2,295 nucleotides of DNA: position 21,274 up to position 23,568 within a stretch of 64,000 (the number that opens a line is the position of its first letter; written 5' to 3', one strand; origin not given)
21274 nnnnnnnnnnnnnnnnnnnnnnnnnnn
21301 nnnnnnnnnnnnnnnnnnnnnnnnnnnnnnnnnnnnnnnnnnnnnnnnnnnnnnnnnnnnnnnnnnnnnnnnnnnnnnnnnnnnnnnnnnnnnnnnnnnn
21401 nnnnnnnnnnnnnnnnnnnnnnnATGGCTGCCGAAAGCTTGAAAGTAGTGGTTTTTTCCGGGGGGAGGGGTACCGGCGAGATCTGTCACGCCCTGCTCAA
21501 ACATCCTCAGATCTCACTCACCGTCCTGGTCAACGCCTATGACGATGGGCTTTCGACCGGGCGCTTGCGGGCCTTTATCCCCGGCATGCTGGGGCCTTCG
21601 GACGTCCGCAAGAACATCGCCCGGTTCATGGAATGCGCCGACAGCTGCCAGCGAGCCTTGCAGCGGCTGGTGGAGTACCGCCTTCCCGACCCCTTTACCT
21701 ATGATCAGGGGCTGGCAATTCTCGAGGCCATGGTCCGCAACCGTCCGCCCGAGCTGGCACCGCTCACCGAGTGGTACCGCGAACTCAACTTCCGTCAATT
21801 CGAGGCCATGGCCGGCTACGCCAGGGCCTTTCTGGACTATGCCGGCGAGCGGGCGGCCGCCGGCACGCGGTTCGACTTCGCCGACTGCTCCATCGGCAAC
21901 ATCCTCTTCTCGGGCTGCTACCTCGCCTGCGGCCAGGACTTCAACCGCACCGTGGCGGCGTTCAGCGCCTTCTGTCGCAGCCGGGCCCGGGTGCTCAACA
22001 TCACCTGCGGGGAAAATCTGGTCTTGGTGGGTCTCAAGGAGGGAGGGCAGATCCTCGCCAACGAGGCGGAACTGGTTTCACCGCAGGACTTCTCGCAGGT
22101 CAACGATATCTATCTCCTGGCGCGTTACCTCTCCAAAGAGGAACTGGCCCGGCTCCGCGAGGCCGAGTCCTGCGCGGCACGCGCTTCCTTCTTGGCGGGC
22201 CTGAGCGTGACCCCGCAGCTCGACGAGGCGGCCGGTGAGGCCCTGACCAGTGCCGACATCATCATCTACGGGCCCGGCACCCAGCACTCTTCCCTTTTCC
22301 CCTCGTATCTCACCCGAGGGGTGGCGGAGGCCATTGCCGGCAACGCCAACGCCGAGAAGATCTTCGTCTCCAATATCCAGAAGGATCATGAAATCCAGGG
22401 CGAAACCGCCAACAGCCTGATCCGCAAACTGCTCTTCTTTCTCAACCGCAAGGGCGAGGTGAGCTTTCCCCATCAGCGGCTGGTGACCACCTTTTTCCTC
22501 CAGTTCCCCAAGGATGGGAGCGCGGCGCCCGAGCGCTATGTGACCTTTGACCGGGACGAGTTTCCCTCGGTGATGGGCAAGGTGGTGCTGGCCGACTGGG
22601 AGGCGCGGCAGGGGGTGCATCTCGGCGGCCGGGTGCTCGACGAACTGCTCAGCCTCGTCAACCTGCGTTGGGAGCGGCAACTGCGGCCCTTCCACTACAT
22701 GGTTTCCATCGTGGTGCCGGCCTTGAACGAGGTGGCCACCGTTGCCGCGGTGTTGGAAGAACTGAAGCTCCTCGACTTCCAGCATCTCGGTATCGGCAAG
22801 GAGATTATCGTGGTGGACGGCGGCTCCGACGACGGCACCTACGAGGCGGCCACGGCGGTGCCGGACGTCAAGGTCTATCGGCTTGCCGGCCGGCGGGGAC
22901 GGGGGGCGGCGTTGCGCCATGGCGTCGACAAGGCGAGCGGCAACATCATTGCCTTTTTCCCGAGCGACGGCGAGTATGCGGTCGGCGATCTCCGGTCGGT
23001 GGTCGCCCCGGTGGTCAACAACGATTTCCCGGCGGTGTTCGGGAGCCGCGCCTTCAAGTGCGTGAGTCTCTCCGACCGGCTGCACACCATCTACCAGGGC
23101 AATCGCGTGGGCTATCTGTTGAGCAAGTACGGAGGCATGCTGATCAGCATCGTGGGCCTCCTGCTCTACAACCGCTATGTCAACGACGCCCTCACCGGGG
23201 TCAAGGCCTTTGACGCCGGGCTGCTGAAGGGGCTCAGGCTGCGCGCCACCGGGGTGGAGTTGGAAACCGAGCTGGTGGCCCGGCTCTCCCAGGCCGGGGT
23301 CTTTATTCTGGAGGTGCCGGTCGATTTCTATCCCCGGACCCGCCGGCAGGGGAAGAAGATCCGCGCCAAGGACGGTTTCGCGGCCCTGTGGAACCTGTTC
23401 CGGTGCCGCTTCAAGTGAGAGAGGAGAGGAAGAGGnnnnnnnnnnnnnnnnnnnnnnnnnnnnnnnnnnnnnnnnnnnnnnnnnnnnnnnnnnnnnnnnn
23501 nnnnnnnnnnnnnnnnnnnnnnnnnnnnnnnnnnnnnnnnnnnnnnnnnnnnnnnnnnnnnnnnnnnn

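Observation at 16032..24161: Seven translationally coupled genes form an envelope-modification operon of unknown product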

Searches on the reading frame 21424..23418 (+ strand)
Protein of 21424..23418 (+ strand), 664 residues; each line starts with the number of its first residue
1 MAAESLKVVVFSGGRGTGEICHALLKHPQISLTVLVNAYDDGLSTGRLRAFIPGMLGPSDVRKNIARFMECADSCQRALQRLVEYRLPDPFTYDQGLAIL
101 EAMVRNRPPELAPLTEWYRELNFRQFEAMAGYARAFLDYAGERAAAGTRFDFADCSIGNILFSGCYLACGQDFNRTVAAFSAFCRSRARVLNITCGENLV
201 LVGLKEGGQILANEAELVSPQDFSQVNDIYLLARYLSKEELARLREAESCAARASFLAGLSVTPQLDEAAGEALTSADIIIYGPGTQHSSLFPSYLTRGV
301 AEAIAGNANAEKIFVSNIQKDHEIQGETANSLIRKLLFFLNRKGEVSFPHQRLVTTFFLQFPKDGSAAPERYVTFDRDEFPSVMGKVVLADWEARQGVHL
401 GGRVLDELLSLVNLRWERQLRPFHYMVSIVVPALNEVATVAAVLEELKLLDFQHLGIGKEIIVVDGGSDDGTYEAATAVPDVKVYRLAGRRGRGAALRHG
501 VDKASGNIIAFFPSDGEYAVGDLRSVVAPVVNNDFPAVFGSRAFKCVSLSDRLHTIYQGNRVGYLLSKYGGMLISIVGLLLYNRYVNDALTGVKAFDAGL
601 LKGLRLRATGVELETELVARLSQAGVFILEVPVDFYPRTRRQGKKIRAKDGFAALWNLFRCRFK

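Call 4: search_protein_families(library=pfam, proteins=[window:21424-23418:+], max_evalue=0.01)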
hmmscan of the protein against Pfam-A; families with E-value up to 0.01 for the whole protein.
window:21424-23418:+ (664 aa): 3 families
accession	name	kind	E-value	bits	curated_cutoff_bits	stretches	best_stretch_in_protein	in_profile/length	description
PF01933.23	CofD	-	1.1e-25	90.8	30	1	8-338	1-237/290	2-phospho-L-lactate transferase CofD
PF00535.33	Glycos_transf_2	-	2e-21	77.1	23.3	1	428-588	1-165/168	Glycosyl transferase family 2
PF13704.12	Glyco_tranf_2_4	-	0.0047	17.8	27.5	0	459-492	20-53/98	Glycosyl transferase family 2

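Call 6: search_protein_families(library=ncbifam, proteins=[window:21424-23418:+], max_evalue=0.001)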
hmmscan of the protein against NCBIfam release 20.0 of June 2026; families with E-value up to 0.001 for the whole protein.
window:21424-23418:+ (664 aa): 14 families
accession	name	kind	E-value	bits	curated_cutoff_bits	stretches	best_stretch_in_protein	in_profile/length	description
TIGR04357.1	CofD_rel_GAK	hypoth_equivalog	2.2e-29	102.9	340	1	7-356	3-317/368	GAK system CofD-like protein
TIGR04182.1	glyco_TIGR04182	equivalog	1.2e-24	87.3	325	1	427-661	2-217/293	S-layer glycoprotein N-glycosyltransferase AglJ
TIGR01826.1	CofD_related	subfamily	1.5e-19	70.6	196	2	268-355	164-247/310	uridine diphosphate-N-acetylglucosamine-binding protein YvcK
TIGR03965.1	mycofact_glyco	equivalog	1.1e-14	54.2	280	1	409-535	58-184/467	mycofactocin biosynthesis glycosyltransferase MftF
TIGR04283.1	glyco_like_mftF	equivalog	4.7e-14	52.5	182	1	427-517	1-84/221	TIGR04283 family arsenosugar biosynthesis glycosyltransferase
NF010496.0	PRK13915.1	equivalog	6.9e-13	48.3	262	1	425-517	31-128/307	glucosyl-3-phosphoglycerate synthase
NF058614.1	PPMAGASynPpgS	equivalog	7.2e-11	41.9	370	1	427-635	2-196/226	polyprenyl-phospho-N-acetylgalactosaminyl synthase PpgS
NF041391.1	DPhHxTase_Halo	equivalog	3.9e-08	32.5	375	1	434-639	4-187/213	dolichyl-phosphate hexose transferase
NF041875.1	EPS_EpsD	equivalog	8.3e-07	28.7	370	1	427-516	1-90/325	exopolysaccharide biosynthesis glycosyltransferase EpsD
TIGR03937.1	PgaC_IcaA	equivalog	1.1e-06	27.9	422.3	1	426-514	46-134/407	poly-beta-1,6-N-acetyl-D-glucosamine synthase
NF045692.1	OglycostaseCruG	equivalog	1.3e-05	24.4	600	1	426-478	42-90/386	2'-O-glycosyltransferase CruG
NF047683.1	TeichurnBiosyTuaG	equivalog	8.2e-05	22.4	400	1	424-535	5-116/252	teichuronic acid biosynthesis protein TuaG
NF041865.1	EpsU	equivalog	0.00027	20.1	700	1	425-505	39-118/394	exopolysaccharide biosynthesis GT2 family glycosyltransferase EpsU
TIGR03469.1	HpnB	hypoth_equivalog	0.00082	18.5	379.25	0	425-481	44-97/386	hopene-associated glycosyltransferase HpnB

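Call 14: find_homologous_proteins(query=window:21424-23415:+, max_evalue=0.00001)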
Query window:21424-23415:+ (664 aa): 2822 proteins with E <= 0.00001 among 8000 candidates; the best 120 are listed.
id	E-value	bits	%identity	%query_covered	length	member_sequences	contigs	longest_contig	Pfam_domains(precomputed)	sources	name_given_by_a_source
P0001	0.0e+0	1495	100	100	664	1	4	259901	PF00535.33,PF01933.24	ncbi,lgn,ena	-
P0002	2.3e-225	768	54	99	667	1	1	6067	PF00535.33,PF01933.24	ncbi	-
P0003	6.6e-225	766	53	99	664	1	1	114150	PF00535.33,PF01933.24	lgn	-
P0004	4.1e-223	761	54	100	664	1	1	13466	PF00535.33,PF01933.24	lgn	-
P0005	3.9e-221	754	53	100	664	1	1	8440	PF00535.33,PF01933.24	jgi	jgi:2-phospho-L-lactate transferase/gluconeogenesis factor (CofD/UPF0052 family)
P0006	7.7e-221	753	54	97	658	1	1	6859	PF00535.33,PF01933.24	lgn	-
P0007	1.6e-220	752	55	99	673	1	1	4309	PF00535.33,PF01933.24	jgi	jgi:2-phospho-L-lactate transferase/gluconeogenesis factor (CofD/UPF0052 family)/glycosyltransferase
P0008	2.7e-220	751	54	100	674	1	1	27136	PF00535.33,PF01933.24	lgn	-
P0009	7.7e-220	750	54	99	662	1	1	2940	PF00535.33,PF01933.24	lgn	-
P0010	3.8e-219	747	54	100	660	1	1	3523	PF00535.33,PF01933.24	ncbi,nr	ncbi:MAG: YvcK family protein [Elusimicrobia bacterium]|nr:YvcK family protein [Elusimicrobiota bact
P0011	1.6e-218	745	53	99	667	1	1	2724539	PF10111.15,PF13641.13,PF00535.33,PF01933.24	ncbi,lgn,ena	-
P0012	8.7e-218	743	53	99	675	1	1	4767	PF00535.33,PF01933.24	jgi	-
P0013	9.9e-218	743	53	100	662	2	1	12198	PF00535.33,PF01933.24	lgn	-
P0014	8.2e-217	740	53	99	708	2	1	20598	PF00535.33,PF01933.24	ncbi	-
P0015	1.3e-216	739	54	99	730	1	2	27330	PF00535.33,PF01933.24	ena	-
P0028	6.3e-209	714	51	99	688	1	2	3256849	PF00535.33,PF01933.24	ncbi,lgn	ncbi:MAG: 2-phospho-L-lactate transferase CofD family protein [Bdellovibrionota bacterium]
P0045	7.3e-204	697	50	99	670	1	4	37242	PF00535.33,PF01933.24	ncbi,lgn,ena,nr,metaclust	ncbi:MAG: hypothetical protein A2992_01885 [Elusimicrobia bacterium RIFCSPLOWO2_01_FULL_59_12]|nr:MA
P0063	4.2e-199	681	48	100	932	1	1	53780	PF00483.30,PF01128.26,PF00535.33,PF12804.14,PF01933.24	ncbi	-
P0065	6.9e-199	681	49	99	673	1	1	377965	PF00535.33,PF01933.24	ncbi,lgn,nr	ncbi:MAG: 2-phospho-L-lactate transferase CofD family protein [Candidatus Brocadiaceae bacterium]|nr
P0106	1.3e-195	670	49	100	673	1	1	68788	PF13641.13,PF00535.33,PF01933.24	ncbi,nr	ncbi:MAG: YvcK family protein [Magnetococcales bacterium]|nr:YvcK family protein [Magnetococcales ba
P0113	3.4e-195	668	51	99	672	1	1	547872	PF10111.15,PF00535.33,PF01933.24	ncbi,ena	-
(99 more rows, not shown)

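Call 15: find_encoding_contigs(protein=P0001, flank=10000, max_places=3)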
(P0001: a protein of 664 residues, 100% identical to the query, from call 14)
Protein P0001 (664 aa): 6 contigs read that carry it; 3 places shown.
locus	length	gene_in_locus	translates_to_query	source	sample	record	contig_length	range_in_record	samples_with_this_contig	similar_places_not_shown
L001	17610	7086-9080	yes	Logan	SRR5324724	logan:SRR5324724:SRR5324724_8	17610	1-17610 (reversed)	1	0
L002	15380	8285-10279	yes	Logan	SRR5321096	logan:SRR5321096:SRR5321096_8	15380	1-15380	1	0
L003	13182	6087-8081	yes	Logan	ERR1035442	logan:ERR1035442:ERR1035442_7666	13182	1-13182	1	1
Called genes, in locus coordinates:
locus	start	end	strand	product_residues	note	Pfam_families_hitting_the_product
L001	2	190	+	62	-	?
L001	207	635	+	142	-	PF00355:Rieske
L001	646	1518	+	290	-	PF00033:Cytochrome_B, PF13631:Cytochrom_B_N_2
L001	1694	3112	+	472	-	PF13231:PMT_2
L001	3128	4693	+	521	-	PF04055:Radical_SAM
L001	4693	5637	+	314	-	PF13489:Methyltransf_23, PF08241:Methyltransf_11, PF08242:Methyltransf_12 (weak), PF13649:Methyltransf_25 (weak)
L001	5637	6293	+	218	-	PF00702:Hydrolase, PF13419:HAD_2, PF13242:Hydrolase_like (weak)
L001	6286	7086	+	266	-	PF00483:NTP_transferase (weak), PF01128:IspD, PF12804:NTP_transf_3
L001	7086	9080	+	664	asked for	PF01933:CofD, PF00535:Glycos_transf_2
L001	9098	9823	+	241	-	PF00535:Glycos_transf_2, PF13641:Glyco_tranf_2_3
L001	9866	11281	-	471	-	PF00672:HAMP, PF00512:HisKA, PF13581:HATPase_c_2 (faint), PF02518:HATPase_c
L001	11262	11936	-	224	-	PF00072:Response_reg, PF00486:Trans_reg_C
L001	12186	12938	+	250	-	PF01569:PAP2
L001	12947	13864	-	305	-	PF01370:Epimerase, PF13460:NAD_binding_10, PF08338:DUF1731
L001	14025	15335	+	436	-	PF05175:MTS (weak), PF05958:tRNA_U5-meth_tr, PF03602:Cons_hypoth95 (weak), PF13649:Methyltransf_25, PF13847:Methyltransf_31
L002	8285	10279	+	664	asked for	PF01933:CofD, PF00535:Glycos_transf_2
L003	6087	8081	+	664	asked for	PF01933:CofD, PF00535:Glycos_transf_2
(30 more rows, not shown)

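Call 16: find_encoding_contigs(protein=P0011, flank=10000, max_places=2)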
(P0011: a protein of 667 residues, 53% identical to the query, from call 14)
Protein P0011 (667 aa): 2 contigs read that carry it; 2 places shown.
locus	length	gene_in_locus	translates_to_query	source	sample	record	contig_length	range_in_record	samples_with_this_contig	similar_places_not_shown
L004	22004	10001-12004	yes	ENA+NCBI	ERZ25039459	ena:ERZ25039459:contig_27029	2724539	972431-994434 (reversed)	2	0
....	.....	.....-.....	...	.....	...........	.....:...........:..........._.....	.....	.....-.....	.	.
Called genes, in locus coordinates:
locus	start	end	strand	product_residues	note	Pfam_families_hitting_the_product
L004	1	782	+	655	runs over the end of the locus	PF26626:DUF8201 (faint), PF13231:PMT_2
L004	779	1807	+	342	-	PF00953:Glycos_transf_4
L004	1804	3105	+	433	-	PF01266:DAO (weak), PF01593:Amino_oxidase, PF13450:NAD_binding_8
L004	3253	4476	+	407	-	PF13439:Glyco_transf_4, PF13579:Glyco_trans_4_4, PF00534:Glycos_transf_1, PF13692:Glyco_trans_1_4, PF13524:Glyco_trans_1_2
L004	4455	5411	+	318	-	PF13116:YhdP (faint)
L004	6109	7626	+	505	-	PF04055:Radical_SAM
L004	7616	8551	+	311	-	PF13489:Methyltransf_23, PF13847:Methyltransf_31, PF08241:Methyltransf_11, PF08242:Methyltransf_12, PF13649:Methyltransf_25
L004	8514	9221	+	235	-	PF00702:Hydrolase, PF12710:HAD (faint), PF13419:HAD_2, PF13242:Hydrolase_like (weak)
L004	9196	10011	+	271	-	PF01128:IspD (weak), PF12804:NTP_transf_3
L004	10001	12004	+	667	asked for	PF01933:CofD, PF00535:Glycos_transf_2, PF10111:Glyco_tranf_2_2 (weak), PF13641:Glyco_tranf_2_3 (weak)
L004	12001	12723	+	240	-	PF00535:Glycos_transf_2, PF13641:Glyco_tranf_2_3 (weak)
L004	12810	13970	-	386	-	PF14294:DUF4372, PF01609:DDE_Tnp_1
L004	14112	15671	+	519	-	PF02310:B12-binding, PF04055:Radical_SAM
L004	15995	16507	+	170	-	PF00006:ATP-synt_ab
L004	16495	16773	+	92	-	-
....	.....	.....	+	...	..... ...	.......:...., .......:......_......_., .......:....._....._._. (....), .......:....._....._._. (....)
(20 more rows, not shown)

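Call 17: find_encoding_contigs(protein=P0028, flank=10000, max_places=2)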
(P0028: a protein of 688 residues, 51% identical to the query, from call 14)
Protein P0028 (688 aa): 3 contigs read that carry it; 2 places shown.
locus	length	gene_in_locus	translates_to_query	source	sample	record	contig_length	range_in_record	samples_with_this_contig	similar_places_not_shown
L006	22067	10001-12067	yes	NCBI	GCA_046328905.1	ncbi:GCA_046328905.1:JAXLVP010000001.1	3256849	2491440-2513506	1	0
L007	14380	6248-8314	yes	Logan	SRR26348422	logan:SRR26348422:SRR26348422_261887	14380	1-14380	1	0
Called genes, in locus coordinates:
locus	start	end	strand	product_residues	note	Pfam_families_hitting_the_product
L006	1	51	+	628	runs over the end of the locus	PF13522:GATase_6, PF13537:GATase_7, PF00733:Asn_synthase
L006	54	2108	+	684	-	PF00534:Glycos_transf_1, PF13692:Glyco_trans_1_4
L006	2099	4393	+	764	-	PF13439:Glyco_transf_4, PF13579:Glyco_trans_4_4 (faint), PF00534:Glycos_transf_1, PF13692:Glyco_trans_1_4, PF13524:Glyco_trans_1_2 (faint)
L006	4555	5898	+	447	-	PF13231:PMT_2 (weak)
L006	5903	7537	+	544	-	PF04055:Radical_SAM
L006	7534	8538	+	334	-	PF13489:Methyltransf_23, PF07021:MetW, PF13847:Methyltransf_31, PF08241:Methyltransf_11, PF08242:Methyltransf_12, PF13649:Methyltransf_25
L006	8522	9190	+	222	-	PF00702:Hydrolase, PF13419:HAD_2, PF13242:Hydrolase_like (weak)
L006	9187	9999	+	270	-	PF00483:NTP_transferase (weak), PF01128:IspD (weak), PF12804:NTP_transf_3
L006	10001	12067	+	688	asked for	PF01933:CofD, PF00535:Glycos_transf_2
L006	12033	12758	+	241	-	PF00535:Glycos_transf_2, PF13641:Glyco_tranf_2_3 (weak)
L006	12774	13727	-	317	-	PF09935:DUF2167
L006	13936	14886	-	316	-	PF02353:CMAS (weak), PF13489:Methyltransf_23, PF08241:Methyltransf_11, PF08242:Methyltransf_12, PF13649:Methyltransf_25, PF13847:Methyltransf_31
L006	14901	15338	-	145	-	-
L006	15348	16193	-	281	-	PF13555:AAA_29 (weak), PF00005:ABC_tran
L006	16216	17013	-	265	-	PF01061:ABC2_membrane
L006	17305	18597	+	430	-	-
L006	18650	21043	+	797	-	PF09364:XFP_N, PF03894:XFP, PF09363:XFP_C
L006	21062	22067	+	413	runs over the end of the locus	PF00871:Acetate_kinase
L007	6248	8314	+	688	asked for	PF01933:CofD, PF00535:Glycos_transf_2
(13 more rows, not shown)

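Call 20: find_related_loci(query=A1, collection=genome_contigs, flank=10000)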
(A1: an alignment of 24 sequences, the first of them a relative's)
Query A1 (664 aa) in genome_contigs; peptide patterns used: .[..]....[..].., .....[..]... (x = any residue, [..] = any of these).
247 stretches matched a pattern; 246 encode a relative of the query (tblastn E <= 1e-3); the best 80 are kept; 80 distinct loci.
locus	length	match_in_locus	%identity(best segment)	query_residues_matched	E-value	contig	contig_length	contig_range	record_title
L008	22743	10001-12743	51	6-664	0e+0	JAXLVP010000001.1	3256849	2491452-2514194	MAG: Bdellovibrionota bacterium isolate STL-BDEC1 C1.36.fa-1, whole genome shotgun sequence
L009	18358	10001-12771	50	4-663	0e+0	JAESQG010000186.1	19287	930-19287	MAG: Pseudomonadales bacterium isolate NORP220 48683, whole genome shotgun sequence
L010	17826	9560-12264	52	1-663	0e+0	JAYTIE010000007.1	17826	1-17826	MAG: Elusimicrobiota bacterium isolate GFS_2647 GFS_2647_6, whole genome shotgun sequence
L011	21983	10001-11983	50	2-664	0e+0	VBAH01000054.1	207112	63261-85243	MAG: Alphaproteobacteria bacterium isolate AP_29 14_0903_13_30cm_scaffold_2567678, whole genome shotgun sequence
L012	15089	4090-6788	52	6-664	0e+0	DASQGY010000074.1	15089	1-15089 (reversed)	MAG TPA_asm: Bryobacteraceae bacterium isolate SMAG_U11819 k141_736265, whole genome shotgun sequence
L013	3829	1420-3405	45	1-663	0e+0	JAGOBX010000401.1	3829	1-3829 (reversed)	Candidatus Dependentiae bacterium isolate Go_SlDig_bin_425 Go_SlDig_87167_length_3829_cov_5.637223, whole genome shotgun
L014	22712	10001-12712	51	6-664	0e+0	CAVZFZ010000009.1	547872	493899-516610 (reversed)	MAG: Bryobacterales bacterium isolate MFD05521.bin.2.108 genome assembly, contig: contig_48696, whole genome shotgun seq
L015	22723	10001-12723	51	2-663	0e+0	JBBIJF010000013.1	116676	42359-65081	MAG: Acidobacteriota bacterium isolate SLF170214_bin_156 NODE_68_length_116676_cov_13.7895, whole genome shotgun sequenc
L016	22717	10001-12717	50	3-664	0e+0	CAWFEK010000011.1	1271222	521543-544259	MAG: Bryobacterales bacterium isolate MFD04463.bin.1.193 genome assembly, contig: contig_4465, whole genome shotgun sequ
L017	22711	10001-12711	50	6-664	0e+0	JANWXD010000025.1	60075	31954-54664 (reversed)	MAG: Bryobacteraceae bacterium isolate SKYG38 NODE_25_length_60075_cov_6.553252, whole genome shotgun sequence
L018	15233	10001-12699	48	3-663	0e+0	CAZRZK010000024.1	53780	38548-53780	MAG TPA_asm: uncultured Pseudobdellovibrionaceae bacterium isolate SRP342105_co2_9 genome assembly, contig: NODE_541_len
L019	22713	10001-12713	47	6-663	0e+0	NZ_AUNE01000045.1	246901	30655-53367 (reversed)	Bacteriovorax sp. BSW11_IV contig00045, whole genome shotgun sequence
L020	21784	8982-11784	49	4-663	0e+0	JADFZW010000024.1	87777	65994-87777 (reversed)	MAG: Oligoflexia bacterium isolate nKLKbin12 nKLK_bin12_NODE_24_length_87777_cov_32.675904, whole genome shotgun sequenc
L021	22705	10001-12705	50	6-664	0e+0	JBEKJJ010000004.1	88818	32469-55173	MAG: Bryobacteraceae bacterium isolate SPRUCE 320 SPRUCE_320_4, whole genome shotgun sequence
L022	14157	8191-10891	47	4-663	0e+0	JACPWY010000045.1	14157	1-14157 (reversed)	MAG: Deltaproteobacteria bacterium isolate NC_groundwater_823_Pr1_B-0.1um_55_34 Montesol18_Bp1_scaffold_1147226, whole g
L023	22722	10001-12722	49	6-664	0e+0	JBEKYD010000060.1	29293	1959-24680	MAG: Bryobacteraceae bacterium isolate SPRUCE 667 SPRUCE_667_60, whole genome shotgun sequence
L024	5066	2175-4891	50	2-664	0e+0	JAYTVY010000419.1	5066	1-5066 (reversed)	MAG: Bryobacterales bacterium isolate GFS_5747 GFS_5747_418, whole genome shotgun sequence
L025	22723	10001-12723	48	2-664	0e+0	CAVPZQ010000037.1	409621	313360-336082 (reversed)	MAG: Bryobacterales bacterium isolate MFD10064.bin.2.53 genome assembly, contig: contig_6579, whole genome shotgun seque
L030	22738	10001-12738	48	6-664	0e+0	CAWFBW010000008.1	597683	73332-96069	MAG: uncultured Acidobacteriaceae bacterium isolate MFD00822.bin.2.97 genome assembly, contig: contig_41256, whole genom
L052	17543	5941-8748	47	4-663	0e+0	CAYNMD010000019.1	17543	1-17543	MAG TPA_asm: uncultured Bdellovibrionales bacterium isolate SRP135725_co1_638 genome assembly, contig: NODE_4196_length_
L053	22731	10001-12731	47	2-663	0e+0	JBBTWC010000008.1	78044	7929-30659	MAG: Patescibacteria group bacterium isolate H43-bin047_1 H43_bin047_1_000000000008, whole genome shotgun sequence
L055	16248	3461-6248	46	3-663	0e+0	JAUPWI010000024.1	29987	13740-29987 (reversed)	MAG: Patescibacteria group bacterium isolate erpe_2018_sw_45hr_WHONDRS-SW48-000100_B_bin.13 scaffold_405013, whole genom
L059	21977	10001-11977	45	6-662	0e+0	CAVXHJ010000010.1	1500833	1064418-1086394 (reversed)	MAG: uncultured Alphaproteobacteria bacterium isolate MFD04463.bin.2.201 genome assembly, contig: contig_29822, whole ge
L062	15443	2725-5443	48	4-663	0e+0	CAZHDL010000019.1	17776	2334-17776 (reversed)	MAG TPA_asm: uncultured Bdellovibrionales bacterium isolate SRP219642_co10_72 genome assembly, contig: NODE_2992_length_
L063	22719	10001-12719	48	4-663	0e+0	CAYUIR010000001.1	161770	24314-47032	MAG TPA_asm: uncultured Bdellovibrionales bacterium isolate SRP219642_co6_142 genome assembly, contig: NODE_27_length_16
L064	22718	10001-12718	48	6-663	0e+0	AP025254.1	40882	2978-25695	Bryobacterales bacterium F-183 plasmid pF-183-2 DNA, complete sequence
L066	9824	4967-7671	47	6-664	0e+0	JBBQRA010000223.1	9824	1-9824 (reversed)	MAG: Bryobacterales bacterium isolate Co_metawrap_1626 Cmw_1626_k141_3555126_length_9824_cov_7.0000, whole genome shotgu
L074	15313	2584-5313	46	2-663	2e-179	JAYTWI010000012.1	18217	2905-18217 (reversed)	MAG: Candidatus Moraniibacteriota bacterium isolate GFS_5782 GFS_5782_11, whole genome shotgun sequence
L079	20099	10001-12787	47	5-663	7e-175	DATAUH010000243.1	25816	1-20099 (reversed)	MAG TPA_asm: Bryobacteraceae bacterium isolate SMAG_U5567 k141_2276005, whole genome shotgun sequence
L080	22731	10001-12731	45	4-663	4e-174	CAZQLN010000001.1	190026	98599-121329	MAG TPA_asm: uncultured Bdellovibrionales bacterium isolate SRP342105_co1_403 genome assembly, contig: NODE_74_length_19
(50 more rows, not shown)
